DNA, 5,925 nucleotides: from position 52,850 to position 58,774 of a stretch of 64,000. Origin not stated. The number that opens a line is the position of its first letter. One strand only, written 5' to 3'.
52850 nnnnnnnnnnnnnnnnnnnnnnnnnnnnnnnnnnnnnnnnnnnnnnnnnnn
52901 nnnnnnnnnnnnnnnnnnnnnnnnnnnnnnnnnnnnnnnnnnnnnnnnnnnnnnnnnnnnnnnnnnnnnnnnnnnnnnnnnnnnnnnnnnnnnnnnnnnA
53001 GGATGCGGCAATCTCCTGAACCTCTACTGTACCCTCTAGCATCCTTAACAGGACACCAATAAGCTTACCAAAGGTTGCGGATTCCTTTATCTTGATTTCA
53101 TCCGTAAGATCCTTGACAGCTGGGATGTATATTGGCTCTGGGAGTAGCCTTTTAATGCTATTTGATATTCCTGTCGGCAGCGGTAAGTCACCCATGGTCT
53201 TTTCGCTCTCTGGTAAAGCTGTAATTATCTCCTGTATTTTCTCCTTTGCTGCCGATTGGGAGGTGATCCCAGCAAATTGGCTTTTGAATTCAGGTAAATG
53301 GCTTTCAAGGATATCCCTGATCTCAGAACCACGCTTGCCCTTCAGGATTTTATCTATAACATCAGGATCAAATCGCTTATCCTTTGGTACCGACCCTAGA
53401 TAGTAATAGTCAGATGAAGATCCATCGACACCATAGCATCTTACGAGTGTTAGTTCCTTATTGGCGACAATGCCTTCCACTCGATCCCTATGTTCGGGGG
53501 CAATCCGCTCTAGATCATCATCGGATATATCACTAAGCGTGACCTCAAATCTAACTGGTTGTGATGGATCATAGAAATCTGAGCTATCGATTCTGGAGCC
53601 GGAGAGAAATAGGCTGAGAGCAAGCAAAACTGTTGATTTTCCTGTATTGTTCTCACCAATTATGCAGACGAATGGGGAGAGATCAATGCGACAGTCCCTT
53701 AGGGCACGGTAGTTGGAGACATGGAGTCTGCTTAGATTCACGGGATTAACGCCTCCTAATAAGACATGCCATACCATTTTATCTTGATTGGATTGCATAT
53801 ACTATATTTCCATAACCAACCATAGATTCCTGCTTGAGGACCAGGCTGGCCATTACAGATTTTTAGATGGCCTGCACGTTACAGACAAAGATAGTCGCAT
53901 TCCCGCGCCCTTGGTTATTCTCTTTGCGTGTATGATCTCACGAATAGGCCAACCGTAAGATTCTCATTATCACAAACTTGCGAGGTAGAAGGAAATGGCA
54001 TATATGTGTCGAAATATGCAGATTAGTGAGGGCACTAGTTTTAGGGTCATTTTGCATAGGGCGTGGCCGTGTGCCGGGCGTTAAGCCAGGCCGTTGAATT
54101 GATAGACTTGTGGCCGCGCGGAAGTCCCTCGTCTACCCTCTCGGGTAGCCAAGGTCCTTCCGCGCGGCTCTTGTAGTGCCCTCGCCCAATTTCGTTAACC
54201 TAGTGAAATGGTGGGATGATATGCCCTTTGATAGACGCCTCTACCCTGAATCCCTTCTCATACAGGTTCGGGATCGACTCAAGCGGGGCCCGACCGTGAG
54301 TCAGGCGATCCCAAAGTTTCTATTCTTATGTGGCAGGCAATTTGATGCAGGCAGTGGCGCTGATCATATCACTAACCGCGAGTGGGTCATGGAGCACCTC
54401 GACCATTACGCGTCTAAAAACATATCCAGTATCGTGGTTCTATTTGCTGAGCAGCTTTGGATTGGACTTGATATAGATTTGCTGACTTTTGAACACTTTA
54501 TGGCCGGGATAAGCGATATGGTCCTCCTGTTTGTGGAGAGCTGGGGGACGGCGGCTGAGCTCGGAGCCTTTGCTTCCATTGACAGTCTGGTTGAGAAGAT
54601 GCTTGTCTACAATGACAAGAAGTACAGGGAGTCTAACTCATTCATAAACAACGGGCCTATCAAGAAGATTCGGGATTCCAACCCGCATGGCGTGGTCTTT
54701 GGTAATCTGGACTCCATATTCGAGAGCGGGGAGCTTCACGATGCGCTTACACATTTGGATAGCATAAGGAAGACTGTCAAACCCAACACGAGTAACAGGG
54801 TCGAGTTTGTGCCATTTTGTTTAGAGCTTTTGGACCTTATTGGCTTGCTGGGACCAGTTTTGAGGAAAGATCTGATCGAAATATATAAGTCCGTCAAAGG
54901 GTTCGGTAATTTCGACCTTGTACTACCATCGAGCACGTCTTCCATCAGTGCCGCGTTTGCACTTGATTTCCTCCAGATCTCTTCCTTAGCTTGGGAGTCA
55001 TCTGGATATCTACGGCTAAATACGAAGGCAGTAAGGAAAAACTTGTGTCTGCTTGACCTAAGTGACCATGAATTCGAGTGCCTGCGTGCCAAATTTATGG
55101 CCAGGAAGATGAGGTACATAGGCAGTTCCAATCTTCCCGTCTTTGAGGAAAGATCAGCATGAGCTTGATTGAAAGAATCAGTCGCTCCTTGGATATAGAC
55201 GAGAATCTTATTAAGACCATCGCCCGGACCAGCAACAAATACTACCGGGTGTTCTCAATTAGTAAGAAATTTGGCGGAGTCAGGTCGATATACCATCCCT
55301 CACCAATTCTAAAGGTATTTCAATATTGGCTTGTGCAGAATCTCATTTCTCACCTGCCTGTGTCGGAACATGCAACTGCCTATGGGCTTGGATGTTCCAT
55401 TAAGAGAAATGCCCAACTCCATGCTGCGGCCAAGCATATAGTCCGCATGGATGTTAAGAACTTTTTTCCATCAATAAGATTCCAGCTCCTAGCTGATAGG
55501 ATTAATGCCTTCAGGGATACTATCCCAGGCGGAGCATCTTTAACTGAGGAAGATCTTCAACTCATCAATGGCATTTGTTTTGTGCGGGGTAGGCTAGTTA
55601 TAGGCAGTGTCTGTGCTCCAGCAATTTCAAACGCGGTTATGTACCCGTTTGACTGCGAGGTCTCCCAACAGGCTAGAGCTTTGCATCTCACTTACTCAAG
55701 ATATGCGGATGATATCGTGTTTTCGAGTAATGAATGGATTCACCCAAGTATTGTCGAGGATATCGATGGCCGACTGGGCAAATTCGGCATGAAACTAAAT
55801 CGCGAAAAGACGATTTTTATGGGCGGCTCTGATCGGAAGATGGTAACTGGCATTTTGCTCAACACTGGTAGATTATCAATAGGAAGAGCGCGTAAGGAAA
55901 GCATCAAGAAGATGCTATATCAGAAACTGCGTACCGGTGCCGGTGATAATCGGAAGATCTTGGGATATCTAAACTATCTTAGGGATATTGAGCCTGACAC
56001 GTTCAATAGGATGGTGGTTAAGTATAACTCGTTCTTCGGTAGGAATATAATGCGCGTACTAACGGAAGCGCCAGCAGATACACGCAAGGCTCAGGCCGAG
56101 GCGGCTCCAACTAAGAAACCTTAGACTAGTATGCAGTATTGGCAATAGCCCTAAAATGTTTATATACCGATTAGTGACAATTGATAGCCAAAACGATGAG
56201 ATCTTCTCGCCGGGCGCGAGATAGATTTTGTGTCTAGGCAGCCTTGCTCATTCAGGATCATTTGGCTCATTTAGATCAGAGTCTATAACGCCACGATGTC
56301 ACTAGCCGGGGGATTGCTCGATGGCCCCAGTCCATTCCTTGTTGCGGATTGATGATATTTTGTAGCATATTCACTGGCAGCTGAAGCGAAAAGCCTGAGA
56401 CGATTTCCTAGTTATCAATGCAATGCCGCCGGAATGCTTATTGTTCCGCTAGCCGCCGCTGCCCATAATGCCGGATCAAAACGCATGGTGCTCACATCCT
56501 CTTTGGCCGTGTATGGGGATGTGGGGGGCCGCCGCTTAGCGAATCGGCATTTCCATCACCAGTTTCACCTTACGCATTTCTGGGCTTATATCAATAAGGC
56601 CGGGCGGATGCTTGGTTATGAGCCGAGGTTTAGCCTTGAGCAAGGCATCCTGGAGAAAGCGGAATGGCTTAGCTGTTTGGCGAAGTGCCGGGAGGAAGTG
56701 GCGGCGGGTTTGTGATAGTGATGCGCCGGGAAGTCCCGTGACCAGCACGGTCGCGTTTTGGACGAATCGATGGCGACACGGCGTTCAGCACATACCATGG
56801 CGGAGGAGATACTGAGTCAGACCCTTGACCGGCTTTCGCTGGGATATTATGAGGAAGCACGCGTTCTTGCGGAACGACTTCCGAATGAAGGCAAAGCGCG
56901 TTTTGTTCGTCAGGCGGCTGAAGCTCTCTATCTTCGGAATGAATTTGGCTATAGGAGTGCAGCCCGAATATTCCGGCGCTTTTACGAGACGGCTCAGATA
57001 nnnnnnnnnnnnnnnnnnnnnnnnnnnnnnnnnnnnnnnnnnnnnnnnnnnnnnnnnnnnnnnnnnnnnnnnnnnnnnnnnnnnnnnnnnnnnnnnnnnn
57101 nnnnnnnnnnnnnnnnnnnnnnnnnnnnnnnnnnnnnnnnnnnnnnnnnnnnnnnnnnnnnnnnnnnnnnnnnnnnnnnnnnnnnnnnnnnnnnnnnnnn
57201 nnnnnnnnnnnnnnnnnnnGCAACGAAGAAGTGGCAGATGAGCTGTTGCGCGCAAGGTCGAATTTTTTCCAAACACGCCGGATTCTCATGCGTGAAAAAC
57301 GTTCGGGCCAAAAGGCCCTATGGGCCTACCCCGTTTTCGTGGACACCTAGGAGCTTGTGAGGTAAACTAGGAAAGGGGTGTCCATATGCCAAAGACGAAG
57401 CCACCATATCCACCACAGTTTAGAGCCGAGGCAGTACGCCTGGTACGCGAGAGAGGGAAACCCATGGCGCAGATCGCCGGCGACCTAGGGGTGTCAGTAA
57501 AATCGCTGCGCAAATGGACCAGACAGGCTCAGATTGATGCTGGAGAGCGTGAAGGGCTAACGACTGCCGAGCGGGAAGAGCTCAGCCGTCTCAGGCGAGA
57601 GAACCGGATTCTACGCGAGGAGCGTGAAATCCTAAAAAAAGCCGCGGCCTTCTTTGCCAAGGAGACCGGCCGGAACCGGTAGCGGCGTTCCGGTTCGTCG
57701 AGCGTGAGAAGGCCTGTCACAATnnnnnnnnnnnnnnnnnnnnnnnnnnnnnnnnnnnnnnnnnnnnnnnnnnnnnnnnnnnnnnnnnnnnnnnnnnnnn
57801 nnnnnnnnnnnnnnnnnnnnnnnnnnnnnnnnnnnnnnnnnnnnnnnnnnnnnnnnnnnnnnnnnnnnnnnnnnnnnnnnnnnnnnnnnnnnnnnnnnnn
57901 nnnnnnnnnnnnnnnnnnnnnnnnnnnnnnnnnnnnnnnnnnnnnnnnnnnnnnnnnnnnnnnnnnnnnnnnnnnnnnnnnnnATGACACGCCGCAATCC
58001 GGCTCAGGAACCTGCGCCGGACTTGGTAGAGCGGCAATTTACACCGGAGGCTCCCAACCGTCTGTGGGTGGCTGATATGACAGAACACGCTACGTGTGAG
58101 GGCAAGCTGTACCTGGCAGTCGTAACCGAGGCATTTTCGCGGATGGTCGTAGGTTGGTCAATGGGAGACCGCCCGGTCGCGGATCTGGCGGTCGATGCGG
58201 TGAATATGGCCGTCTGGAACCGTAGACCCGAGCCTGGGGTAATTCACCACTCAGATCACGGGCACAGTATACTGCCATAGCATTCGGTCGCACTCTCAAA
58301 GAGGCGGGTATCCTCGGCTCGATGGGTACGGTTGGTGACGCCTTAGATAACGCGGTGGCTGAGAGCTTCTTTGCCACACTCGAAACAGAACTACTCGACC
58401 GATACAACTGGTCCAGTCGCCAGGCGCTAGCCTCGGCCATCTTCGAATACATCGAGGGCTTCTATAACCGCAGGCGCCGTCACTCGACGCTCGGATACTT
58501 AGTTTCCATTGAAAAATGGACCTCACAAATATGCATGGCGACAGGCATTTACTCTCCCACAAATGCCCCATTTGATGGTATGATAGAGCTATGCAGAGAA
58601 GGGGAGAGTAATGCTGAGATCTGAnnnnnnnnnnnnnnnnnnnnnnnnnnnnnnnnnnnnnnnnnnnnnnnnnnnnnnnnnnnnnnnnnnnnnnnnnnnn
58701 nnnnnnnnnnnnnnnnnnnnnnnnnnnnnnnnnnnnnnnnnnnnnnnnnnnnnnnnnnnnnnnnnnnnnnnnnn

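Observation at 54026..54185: Candidate msr-msd: 10-bp a1/a2 repeats enclosing a perfect 12-bp msd-like stem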

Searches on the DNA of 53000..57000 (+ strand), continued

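Call 40: search_with_rna_model(model_id=R1, sources=[L170, L036, L038, L067, L029, L073], filters=off, max_evalue=10, show_alignments=4)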
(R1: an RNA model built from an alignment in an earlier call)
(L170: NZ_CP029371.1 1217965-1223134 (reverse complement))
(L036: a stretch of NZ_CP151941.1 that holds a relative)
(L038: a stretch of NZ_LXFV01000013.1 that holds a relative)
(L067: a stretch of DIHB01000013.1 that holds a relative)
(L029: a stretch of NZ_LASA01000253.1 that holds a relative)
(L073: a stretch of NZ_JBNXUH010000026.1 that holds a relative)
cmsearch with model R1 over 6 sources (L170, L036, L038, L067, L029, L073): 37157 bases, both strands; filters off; matches with E-value up to 10: 51.
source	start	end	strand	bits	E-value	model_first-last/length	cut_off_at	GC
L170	2602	2629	+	11.4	0.23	1-161/161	no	0.61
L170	3821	3845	-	11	0.28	1-161/161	no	0.8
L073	2780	2829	-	11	0.29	92-142/161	no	0.42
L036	1837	1974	+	10.7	0.33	22-149/161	no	0.46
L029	1889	1942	-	10.4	0.4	90-144/161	no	0.5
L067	5551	5584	-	10.3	0.41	1-161/161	no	0.53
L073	701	737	+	10.1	0.46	1-161/161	no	0.59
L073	701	737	-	9.7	0.59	1-161/161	no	0.59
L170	2603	2628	-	9.5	0.66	1-161/161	no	0.65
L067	5553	5585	+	9.3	0.74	45-77/161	no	0.52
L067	1985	2043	+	9.2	0.79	87-144/161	no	0.68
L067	1037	1197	+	8.9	0.94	1-161/161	no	0.62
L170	3821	3845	+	8.8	1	1-161/161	no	0.8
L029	1801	1965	+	8.7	1.1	1-161/161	no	0.47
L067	1998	2033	-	8.5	1.2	1-161/161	no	0.72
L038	6043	6075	-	8.2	1.4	100-135/161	no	0.61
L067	875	953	-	7.7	1.8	1-161/161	no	0.58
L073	2779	2829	+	7.7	1.8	93-141/161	no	0.43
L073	2690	2734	+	7.4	2.2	1-161/161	no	0.42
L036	1914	1960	-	7.4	2.2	1-161/161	no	0.45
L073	6449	6494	-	7.3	2.3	1-161/161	no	0.7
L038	1909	2052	+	7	2.7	1-161/161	no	0.51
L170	3628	3649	-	7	2.8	1-161/161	no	0.5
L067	5519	5541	-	6.9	2.9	1-161/161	no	0.39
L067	571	656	-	6.8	3.1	1-161/161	no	0.58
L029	4343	4437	+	6.7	3.2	1-161/161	no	0.54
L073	2690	2734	-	6.6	3.5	1-161/161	no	0.42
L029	2009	2034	+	6.5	3.6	1-161/161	no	0.31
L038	4530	4574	+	6.5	3.6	1-161/161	no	0.47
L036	3537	3566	-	6.5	3.7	1-161/161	no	0.33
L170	659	694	+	6.4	3.8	1-161/161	no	0.47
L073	5612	5671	-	6.4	3.8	1-161/161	no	0.7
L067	6654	6692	-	6.4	3.8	1-161/161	no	0.54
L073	4083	4108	-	6.3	4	1-161/161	no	0.46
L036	1324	1352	-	6.3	4.1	1-161/161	no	0.48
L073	3038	3089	+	6.2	4.4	1-161/161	no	0.31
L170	3628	3649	+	6.1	4.5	1-161/161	no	0.5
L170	4348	4397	+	6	4.8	1-161/161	no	0.46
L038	1992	2039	-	5.8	5.3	1-161/161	no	0.58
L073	5872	5906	+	5.8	5.4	1-161/161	no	0.6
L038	6318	6340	+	5.6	6.1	1-161/161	no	0.39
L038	3743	3824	+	5.4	6.6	1-161/161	no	0.34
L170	5152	5170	-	5.4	6.7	1-161/161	no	0.74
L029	2352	2387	-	5.2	7.8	1-161/161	no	0.22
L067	5519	5541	+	5.1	7.9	1-161/161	no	0.39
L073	5159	5246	+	5.1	7.9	1-161/161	no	0.68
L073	6158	6272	-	5.1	8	1-161/161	no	0.59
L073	5872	5906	-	4.9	8.8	1-161/161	no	0.6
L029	3829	3853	-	4.9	9.1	1-161/161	no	0.72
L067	1045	1110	-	4.9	9.2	1-161/161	no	0.58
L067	2724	2799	-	4.9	9.3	1-161/161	no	0.3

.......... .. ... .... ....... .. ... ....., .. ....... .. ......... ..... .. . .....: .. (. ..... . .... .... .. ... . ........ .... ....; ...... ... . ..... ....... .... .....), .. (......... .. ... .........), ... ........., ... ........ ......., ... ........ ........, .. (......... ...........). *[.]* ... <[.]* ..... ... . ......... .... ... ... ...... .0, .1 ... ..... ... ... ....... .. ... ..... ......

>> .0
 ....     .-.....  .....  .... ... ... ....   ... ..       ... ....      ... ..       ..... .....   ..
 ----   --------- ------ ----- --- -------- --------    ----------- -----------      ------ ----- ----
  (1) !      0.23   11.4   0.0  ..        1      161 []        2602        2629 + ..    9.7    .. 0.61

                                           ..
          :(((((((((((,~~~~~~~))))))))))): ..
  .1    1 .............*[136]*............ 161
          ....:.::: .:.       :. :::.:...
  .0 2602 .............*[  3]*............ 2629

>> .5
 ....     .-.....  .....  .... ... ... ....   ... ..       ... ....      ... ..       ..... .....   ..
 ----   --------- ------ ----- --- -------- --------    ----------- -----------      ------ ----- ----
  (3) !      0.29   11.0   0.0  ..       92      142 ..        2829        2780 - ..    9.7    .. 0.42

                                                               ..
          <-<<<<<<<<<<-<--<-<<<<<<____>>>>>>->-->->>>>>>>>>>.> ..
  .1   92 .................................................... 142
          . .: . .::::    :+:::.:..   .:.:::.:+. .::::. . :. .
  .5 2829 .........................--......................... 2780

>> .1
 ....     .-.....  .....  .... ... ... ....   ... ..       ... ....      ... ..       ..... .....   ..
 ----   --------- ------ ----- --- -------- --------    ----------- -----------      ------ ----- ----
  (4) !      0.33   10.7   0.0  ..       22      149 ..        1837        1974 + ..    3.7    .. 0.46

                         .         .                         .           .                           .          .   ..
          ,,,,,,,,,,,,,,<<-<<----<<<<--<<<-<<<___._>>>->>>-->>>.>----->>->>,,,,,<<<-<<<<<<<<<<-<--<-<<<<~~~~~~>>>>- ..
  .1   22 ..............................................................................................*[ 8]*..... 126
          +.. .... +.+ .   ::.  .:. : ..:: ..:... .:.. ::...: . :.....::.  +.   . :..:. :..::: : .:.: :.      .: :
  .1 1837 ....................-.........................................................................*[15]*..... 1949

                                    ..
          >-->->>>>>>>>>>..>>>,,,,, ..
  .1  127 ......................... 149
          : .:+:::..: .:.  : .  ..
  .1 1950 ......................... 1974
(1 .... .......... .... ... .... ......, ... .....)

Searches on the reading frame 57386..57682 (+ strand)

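Call 48: search_protein_families(library=pfam, proteins=[window:57386-57682:+], max_evalue=0.01)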
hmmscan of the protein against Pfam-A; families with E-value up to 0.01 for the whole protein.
window:57386-57682:+ (98 aa): 6 families
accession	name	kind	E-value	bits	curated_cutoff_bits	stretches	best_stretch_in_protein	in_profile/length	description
PF01527.26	HTH_Tnp_1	-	4e-12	46.6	24.1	1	8-73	7-74/75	Transposase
PF13384.12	HTH_23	-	1.3e-06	28.5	24.6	1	13-48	7-41/50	Homeodomain-like domain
PF13518.12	HTH_28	-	2.8e-05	24.6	25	1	12-54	1-41/52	Helix-turn-helix domain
PF08281.18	Sigma70_r4_2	-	0.00049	20.1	25.7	1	13-48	15-50/54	Sigma-70, region 4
PF10668.15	Phage_terminase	-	0.0082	16.2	22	0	13-50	9-48/67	Phage terminase small subunit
PF13338.12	AbiEi_4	-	0.0098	16.4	25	0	56-80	22-43/49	Transcriptional regulator, AbiEi antitoxin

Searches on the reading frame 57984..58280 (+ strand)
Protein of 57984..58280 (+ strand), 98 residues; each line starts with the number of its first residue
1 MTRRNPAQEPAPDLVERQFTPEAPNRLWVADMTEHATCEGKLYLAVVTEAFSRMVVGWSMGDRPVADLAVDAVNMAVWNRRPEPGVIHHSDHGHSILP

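Call 48: search_protein_families(library=pfam, proteins=[window:57984-58280:+], max_evalue=0.01)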
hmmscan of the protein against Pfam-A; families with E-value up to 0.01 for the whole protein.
window:57984-58280:+ (98 aa): 1 family
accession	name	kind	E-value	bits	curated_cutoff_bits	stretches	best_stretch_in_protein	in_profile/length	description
PF00665.32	rve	-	6.4e-18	65.3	32.6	1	22-95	2-77/102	Integrase core domain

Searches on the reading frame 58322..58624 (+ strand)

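Call 48: search_protein_families(library=pfam, proteins=[window:58322-58624:+], max_evalue=0.01)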
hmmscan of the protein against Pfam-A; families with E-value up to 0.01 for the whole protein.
window:58322-58624:+ (100 aa): 2 families
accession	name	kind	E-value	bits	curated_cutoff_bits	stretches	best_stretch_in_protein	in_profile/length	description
PF13333.12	rve_2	-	1.3e-11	44.8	22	1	14-63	1-49/56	Integrase core domain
PF13683.12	rve_3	-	1.7e-10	41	26.5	1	2-60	8-65/67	Integrase core domain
